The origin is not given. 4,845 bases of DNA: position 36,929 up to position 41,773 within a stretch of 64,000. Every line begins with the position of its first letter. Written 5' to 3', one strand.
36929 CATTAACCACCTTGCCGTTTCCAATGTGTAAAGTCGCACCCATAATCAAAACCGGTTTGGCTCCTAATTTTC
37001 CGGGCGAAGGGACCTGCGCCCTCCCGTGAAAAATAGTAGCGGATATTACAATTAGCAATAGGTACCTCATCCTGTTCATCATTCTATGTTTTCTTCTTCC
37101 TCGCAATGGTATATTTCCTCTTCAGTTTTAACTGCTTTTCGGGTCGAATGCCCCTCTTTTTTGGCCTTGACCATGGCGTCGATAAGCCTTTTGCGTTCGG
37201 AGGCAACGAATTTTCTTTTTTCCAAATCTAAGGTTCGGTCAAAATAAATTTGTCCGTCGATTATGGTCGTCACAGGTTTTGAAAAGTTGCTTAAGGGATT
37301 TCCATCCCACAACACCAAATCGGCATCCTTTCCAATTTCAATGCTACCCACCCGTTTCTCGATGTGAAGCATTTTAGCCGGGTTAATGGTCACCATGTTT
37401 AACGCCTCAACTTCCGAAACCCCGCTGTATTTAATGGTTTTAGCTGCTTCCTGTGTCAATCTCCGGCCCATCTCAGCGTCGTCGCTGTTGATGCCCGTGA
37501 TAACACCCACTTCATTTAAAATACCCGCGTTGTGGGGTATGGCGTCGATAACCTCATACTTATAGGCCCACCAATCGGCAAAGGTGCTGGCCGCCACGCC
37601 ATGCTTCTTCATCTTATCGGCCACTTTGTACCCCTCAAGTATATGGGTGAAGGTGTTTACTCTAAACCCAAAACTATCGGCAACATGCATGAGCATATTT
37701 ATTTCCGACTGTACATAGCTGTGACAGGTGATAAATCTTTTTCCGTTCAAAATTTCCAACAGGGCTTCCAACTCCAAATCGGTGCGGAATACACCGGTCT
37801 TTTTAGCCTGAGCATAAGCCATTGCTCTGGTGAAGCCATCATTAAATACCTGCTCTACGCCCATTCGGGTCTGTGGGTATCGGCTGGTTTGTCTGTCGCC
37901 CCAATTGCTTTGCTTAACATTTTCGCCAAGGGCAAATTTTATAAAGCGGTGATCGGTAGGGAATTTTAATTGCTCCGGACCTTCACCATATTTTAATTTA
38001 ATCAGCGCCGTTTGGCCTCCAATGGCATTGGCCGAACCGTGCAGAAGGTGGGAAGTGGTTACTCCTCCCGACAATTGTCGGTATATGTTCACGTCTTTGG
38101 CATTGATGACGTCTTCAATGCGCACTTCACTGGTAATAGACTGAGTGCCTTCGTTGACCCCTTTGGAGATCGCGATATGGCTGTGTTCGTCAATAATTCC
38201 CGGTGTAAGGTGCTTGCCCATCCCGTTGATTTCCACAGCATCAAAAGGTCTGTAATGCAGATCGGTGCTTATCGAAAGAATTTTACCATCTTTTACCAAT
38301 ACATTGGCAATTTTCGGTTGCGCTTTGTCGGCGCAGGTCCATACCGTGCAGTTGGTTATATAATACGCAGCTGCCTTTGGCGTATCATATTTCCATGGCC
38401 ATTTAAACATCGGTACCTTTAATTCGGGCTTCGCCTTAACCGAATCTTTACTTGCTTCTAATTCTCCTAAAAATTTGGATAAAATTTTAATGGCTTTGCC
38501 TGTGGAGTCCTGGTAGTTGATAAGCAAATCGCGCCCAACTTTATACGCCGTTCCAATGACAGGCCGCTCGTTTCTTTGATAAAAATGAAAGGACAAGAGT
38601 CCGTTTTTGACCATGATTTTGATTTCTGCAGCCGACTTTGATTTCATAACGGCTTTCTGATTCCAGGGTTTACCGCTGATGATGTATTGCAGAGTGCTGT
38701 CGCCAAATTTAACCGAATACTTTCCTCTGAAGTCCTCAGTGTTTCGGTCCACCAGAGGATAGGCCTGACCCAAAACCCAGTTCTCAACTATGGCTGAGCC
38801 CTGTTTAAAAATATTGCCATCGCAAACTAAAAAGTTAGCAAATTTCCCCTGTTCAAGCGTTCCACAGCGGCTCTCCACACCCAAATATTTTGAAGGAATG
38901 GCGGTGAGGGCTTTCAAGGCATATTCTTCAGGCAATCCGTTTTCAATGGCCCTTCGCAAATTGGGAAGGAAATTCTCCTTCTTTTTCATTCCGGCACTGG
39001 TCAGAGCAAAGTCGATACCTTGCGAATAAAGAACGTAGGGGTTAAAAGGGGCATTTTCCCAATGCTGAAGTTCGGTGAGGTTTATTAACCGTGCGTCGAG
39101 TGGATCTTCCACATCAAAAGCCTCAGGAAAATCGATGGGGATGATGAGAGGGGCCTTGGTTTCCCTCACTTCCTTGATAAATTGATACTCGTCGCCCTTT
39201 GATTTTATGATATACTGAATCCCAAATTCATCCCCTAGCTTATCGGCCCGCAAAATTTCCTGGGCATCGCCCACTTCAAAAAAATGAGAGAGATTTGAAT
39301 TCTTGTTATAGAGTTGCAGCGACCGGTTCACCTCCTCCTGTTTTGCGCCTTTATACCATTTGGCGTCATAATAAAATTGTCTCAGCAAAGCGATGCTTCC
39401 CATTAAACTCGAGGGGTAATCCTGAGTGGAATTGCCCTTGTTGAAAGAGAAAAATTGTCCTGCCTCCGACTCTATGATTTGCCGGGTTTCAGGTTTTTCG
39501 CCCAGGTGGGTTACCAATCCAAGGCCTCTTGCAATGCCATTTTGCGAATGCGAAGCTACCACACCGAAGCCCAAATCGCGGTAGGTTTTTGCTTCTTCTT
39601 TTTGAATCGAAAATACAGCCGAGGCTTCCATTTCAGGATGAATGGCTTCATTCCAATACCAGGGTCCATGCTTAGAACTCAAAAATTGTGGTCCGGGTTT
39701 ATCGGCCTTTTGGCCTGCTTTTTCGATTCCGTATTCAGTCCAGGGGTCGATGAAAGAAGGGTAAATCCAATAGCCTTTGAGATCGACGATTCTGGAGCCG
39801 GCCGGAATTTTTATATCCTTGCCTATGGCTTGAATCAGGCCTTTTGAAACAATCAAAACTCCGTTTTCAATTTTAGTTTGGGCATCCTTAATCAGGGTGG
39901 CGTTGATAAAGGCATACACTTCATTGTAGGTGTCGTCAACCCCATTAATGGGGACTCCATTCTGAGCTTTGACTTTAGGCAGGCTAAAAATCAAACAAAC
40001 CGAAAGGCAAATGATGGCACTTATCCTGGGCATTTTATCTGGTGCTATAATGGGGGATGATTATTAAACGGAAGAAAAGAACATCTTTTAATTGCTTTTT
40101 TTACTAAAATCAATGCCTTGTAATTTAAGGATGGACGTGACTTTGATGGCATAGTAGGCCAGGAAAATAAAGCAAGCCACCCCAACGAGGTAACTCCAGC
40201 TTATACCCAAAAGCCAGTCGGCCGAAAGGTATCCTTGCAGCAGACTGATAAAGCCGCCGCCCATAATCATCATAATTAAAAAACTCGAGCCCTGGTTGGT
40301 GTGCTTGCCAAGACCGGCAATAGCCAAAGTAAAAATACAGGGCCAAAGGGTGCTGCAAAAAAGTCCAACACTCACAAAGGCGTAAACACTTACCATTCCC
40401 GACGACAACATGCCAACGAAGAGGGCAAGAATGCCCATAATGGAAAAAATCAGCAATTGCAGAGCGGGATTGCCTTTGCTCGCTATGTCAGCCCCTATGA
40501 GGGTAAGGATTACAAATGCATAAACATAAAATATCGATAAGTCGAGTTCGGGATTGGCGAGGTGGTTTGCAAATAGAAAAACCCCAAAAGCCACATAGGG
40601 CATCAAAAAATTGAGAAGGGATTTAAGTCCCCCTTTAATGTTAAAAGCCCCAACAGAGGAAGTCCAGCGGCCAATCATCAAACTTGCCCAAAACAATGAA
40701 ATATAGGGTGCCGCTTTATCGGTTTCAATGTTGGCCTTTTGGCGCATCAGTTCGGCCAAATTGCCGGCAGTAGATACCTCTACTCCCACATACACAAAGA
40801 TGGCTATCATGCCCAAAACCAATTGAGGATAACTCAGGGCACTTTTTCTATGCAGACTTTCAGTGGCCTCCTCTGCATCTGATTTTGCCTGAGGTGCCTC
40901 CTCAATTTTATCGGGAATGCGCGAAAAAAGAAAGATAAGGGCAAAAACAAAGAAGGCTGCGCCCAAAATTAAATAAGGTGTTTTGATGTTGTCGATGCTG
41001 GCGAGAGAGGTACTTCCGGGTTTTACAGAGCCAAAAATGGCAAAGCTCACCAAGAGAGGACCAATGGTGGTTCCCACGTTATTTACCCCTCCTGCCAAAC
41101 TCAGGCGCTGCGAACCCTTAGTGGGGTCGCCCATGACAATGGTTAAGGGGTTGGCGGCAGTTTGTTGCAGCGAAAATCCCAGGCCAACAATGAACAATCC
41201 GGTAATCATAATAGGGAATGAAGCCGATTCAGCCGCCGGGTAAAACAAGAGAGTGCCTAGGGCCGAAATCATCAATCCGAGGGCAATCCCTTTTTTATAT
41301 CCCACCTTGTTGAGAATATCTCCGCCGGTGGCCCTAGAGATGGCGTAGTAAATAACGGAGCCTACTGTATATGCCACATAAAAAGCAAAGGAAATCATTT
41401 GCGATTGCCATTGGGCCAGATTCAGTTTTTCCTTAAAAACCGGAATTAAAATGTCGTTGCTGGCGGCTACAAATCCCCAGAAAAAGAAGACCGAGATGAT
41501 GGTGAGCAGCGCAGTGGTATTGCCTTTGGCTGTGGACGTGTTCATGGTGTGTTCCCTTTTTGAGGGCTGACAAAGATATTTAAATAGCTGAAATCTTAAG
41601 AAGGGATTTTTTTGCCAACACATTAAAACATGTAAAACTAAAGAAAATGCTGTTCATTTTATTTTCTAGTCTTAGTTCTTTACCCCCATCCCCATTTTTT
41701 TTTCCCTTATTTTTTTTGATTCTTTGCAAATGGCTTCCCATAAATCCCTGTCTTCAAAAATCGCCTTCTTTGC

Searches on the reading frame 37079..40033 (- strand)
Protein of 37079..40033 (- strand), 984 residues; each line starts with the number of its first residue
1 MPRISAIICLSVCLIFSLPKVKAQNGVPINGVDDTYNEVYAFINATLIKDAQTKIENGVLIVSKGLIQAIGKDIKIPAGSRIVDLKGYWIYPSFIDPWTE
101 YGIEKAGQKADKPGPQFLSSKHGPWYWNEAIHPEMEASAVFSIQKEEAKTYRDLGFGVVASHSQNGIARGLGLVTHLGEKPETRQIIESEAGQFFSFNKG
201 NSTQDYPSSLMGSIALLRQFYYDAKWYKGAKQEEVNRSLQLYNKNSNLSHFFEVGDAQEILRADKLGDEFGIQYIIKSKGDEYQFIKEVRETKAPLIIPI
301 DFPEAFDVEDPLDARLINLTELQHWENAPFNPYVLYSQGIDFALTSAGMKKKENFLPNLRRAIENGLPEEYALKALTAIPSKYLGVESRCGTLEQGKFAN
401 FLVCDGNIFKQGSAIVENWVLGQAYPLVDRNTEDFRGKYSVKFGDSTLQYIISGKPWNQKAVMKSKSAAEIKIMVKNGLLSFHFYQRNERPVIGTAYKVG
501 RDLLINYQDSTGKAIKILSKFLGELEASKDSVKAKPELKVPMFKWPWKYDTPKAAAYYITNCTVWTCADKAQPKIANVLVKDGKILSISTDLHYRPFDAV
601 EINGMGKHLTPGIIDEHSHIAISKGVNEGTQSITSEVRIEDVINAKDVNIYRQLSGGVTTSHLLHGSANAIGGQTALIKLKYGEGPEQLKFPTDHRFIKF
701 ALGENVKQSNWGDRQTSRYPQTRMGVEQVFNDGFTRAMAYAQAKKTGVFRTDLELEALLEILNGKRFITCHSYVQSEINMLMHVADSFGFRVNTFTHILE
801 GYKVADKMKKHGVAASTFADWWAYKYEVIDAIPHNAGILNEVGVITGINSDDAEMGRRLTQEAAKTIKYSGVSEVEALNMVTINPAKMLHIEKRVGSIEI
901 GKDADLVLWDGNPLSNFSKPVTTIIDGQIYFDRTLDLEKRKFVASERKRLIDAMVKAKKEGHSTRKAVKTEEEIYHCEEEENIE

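Call 19: search_protein_families(library=pfam, proteins=[window:37079-40033:-], max_evalue=0.0001)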
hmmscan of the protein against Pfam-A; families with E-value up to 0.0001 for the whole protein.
window:37079-40033:- (984 aa): 2 families
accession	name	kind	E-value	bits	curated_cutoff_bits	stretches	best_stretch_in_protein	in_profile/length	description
PF01979.26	Amidohydro_1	-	4.7e-28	98.9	25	2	837-927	237-342/345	Amidohydrolase family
PF07969.17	Amidohydro_3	-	4.6e-19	69.7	29.7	1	876-929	411-470/472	Amidohydrolase family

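Call 21: search_protein_families(library=ncbifam, proteins=[window:37079-40033:-], max_evalue=0.001)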
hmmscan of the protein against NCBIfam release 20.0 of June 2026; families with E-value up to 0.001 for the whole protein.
window:37079-40033:- (984 aa): 57 families (the best 25 are shown)
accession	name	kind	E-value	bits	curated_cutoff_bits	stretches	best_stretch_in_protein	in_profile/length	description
TIGR00221.1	nagA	equivalog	1.3e-19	70.4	225.65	1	861-911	318-368/380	N-acetylglucosamine-6-phosphate deacetylase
TIGR01224.1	hutI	equivalog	2.2e-19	69.6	298.15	1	872-912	314-354/377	imidazolonepropionase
NF051886.1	XaaProDiPepCaul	equivalog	8.8e-19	67.8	500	1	865-918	330-382/398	Xaa-Pro dipeptidase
NF006056.0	PRK08204.1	subfamily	3.8e-17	62.2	391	1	836-914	309-384/449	hypothetical protein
NF006689.0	PRK09237.1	equivalog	1.4e-15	56.7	371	1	559-620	7-66/383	amidohydrolase/deacetylase family metallohydrolase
NF011989.0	PRK15446.2-5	equivalog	1e-13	50.9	565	1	556-626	3-68/385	alpha-D-ribose 1-methylphosphonate 5-triphosphate diphosphatase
TIGR02033.1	D-hydantoinase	equivalog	1.6e-13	50.5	393.25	1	48-107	8-66/454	dihydropyrimidinase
NF008371.0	PRK11170.1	equivalog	1.1e-12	47.6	483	1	864-911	318-365/382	N-acetylglucosamine-6-phosphate deacetylase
TIGR01178.1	ade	equivalog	2.7e-12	46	472.5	1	863-970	268-368/552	adenine deaminase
TIGR00857.1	pyrC_multi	subfamily_domain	5.2e-12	45.5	279.05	0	871-910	330-368/412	dihydroorotase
NF005557.0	PRK07228.1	equivalog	5.7e-12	45.1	522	1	873-917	338-382/445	5'-deoxyadenosine deaminase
TIGR02318.1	phosphono_phnM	equivalog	1.5e-11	43.9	390.55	1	875-911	323-358/376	phosphonate metabolism protein PhnM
NF006549.0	PRK09045.1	equivalog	1.9e-11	43.2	540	1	872-914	341-383/444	TRZ/ATZ family hydrolase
NF011990.0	PRK15446.2-6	subfamily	2.3e-11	43.1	233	1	876-932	330-384/390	alpha-D-ribose 1-methylphosphonate 5-triphosphate diphosphatase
NF005211.0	PRK06687.1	equivalog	2.4e-11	43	703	0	874-908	336-370/419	TRZ/ATZ family protein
TIGR01975.1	isoAsp_dipep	equivalog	1.4e-10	40.9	331.25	0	859-912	311-363/389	beta-aspartyl-peptidase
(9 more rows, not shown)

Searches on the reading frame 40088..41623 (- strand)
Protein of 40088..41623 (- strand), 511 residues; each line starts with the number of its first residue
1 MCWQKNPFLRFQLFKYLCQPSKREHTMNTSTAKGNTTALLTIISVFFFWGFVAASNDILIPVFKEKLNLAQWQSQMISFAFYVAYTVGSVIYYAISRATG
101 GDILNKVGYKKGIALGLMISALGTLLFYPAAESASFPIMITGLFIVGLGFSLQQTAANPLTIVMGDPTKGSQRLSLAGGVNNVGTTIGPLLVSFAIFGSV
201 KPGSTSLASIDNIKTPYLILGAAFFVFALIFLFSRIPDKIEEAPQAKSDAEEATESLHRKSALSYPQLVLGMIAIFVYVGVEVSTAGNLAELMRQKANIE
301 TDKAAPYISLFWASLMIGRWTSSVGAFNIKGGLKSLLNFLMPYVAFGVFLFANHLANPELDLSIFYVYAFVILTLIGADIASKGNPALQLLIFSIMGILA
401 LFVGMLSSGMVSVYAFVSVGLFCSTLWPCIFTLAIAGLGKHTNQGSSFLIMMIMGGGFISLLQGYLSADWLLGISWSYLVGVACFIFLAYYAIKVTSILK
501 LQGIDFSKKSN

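Call 19: search_protein_families(library=pfam, proteins=[window:40088-41623:-], max_evalue=0.0001)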
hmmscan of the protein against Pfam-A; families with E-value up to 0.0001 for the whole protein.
window:40088-41623:- (511 aa): 1 family
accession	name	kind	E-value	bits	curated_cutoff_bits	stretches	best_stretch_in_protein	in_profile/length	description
PF07690.21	MFS_1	-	1.2e-14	54.4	33.4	1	46-459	5-345/347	Major Facilitator Superfamily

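Call 21: search_protein_families(library=ncbifam, proteins=[window:40088-41623:-], max_evalue=0.001)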
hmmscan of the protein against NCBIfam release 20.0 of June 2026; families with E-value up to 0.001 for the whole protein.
window:40088-41623:- (511 aa): 5 families
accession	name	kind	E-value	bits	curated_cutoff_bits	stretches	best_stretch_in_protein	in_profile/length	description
TIGR01272.1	gluP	subfamily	2.8e-59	201.1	202.55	2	127-331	1-207/310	glucose/galactose MFS transporter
NF046060.1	NagP_SO3503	equivalog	1.2e-50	172.7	625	2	37-287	6-249/423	N-acetylglucosamine MFS transporter NagP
TIGR00885.1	fucP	equivalog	1.3e-46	159.7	280.4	2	41-323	7-290/410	L-fucose:H+ symporter permease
NF007524.0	PRK10133.1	equivalog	3.4e-38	131.6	427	2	28-322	17-315/438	L-fucose:H+ symporter permease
NF002982.0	PRK03699.1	equivalog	3.8e-05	23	221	1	215-371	164-308/395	MFS transporter TsgA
